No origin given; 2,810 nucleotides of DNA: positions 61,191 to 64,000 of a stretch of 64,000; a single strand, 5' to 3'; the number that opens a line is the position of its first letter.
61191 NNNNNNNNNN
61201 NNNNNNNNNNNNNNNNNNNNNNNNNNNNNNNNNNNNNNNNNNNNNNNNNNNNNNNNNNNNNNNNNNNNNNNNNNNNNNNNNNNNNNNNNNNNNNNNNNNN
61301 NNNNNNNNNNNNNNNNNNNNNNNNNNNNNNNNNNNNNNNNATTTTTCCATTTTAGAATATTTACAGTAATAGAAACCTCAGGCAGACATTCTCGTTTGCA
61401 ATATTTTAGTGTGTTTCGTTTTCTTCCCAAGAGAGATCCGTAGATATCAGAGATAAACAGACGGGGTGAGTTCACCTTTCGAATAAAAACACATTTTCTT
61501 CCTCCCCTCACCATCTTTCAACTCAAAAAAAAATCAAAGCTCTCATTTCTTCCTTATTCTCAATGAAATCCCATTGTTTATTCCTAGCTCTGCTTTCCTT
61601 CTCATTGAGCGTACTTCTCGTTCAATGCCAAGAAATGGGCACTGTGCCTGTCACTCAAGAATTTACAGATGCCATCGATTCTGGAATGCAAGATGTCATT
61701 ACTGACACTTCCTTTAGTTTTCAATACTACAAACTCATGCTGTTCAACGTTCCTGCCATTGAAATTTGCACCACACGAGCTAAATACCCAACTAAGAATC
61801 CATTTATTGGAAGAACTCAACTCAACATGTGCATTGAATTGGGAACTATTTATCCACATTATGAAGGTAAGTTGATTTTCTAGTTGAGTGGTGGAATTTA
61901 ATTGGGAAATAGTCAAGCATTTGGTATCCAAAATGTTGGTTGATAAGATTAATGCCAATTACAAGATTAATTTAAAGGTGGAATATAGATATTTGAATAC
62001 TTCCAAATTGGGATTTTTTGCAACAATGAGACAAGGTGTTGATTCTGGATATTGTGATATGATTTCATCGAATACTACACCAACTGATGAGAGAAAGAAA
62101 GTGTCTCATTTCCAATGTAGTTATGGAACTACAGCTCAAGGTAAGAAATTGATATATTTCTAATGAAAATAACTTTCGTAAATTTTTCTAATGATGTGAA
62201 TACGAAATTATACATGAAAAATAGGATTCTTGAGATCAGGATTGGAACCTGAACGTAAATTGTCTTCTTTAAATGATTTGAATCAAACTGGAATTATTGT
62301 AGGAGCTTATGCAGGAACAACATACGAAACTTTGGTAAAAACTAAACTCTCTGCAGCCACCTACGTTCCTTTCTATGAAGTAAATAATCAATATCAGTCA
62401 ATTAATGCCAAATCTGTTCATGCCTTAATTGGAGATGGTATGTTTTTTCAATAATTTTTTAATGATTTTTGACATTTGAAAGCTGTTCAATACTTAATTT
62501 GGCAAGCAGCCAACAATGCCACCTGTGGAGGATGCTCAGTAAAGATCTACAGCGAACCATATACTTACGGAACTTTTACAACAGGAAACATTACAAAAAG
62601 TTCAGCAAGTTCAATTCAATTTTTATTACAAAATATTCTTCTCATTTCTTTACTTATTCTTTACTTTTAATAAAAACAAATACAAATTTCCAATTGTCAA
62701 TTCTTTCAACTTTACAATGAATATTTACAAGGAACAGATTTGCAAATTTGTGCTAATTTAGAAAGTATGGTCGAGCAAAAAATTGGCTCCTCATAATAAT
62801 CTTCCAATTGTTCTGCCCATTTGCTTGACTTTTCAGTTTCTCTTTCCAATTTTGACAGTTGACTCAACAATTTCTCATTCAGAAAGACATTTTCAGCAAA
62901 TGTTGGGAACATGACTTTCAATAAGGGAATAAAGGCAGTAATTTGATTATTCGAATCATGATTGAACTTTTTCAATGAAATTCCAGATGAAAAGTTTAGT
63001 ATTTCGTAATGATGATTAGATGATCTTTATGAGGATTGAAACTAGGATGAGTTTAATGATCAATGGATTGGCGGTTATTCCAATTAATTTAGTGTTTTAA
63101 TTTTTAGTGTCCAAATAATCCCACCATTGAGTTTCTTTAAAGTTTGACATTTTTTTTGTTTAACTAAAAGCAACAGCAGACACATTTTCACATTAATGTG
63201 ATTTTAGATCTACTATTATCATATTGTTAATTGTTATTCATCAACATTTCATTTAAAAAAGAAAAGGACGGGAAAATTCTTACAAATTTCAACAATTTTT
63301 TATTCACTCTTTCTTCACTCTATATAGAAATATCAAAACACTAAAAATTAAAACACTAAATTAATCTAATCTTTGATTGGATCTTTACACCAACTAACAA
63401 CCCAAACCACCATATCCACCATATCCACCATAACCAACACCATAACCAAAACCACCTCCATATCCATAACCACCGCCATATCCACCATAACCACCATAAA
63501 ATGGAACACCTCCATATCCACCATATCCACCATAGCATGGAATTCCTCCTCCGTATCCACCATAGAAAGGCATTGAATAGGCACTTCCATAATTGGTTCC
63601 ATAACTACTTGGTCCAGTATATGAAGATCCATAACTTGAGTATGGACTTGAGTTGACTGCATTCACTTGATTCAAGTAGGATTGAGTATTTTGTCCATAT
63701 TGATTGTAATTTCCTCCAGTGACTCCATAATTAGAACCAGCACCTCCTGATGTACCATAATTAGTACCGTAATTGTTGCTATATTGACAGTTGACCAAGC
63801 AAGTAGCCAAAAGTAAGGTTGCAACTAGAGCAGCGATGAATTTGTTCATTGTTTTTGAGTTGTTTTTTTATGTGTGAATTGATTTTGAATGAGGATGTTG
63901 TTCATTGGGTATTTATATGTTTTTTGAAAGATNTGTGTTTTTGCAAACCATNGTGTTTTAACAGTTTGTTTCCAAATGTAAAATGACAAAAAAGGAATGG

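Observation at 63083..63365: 283-bp element with perfect 28-bp terminal inverted repeats and TTAA at both ends (MITE-like), inside the 3' flank/UTR of the Gly/Tyr-rich gene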

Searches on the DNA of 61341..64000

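Call 19: search_rna_families(source=window, start=61341, end=64000, threshold=evalue, max_evalue=1)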
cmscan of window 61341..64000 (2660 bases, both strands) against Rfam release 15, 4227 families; matches with E-value up to 1: 2.
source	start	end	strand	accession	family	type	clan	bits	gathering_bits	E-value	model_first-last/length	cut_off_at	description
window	62981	63037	+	RF01429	snoR130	Gene; snRNA; snoRNA; CD-box;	-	22.3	40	0.58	1-122/122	no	small nucleolar RNA snoR130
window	61460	61680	+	RF01946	KCNQ1OT1_1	Gene; lncRNA;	-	9.9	70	0.94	260-464/464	no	KCNQ1 overlapping transcript 1 conserved region 1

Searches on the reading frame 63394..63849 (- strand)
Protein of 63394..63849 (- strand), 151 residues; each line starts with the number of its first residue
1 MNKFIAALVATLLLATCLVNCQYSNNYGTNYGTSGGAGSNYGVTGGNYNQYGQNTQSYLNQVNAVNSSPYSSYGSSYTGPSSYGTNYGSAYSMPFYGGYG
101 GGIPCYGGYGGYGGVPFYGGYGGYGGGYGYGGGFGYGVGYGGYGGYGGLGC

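Call 8: find_encoding_contigs(protein=window:63394-63849:-, flank=10000, max_places=10)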
Protein window:63394-63849:- (151 aa): no gene with exactly this product is on record in the collection.

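Call 24: search_protein_families(library=pfam, max_evalue=0.01, proteins=[window:63397-63849:-])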
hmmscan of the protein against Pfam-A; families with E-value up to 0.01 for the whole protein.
seq(151 aa): 0 families

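Call 61: find_homologous_proteins(query=window:63397-63849:-, max_evalue=0.00001)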
Query window:63397-63849:- (151 aa): 1 proteins with E <= 0.00001 among 8000 candidates.
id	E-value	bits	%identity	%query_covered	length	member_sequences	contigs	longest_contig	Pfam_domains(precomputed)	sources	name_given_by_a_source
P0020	2.6e-29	120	58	80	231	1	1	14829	-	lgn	-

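Call 62: find_encoding_contigs(protein=P0020, flank=10000, max_places=6)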
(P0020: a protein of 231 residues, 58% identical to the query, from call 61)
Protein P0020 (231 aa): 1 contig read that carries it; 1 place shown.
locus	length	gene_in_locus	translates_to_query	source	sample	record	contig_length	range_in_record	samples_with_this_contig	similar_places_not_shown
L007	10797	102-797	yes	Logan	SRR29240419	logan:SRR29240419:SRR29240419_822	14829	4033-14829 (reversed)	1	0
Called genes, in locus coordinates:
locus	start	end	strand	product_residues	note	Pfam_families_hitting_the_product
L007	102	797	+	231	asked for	-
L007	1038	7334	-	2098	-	PF13205:Big_5 (faint), PF01835:MG2, PF07703:A2M_BRD, PF00207:A2M, PF17973:bMG10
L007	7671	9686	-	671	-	PF04577:Glyco_transf_61 (weak)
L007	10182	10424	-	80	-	-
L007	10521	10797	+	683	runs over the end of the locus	-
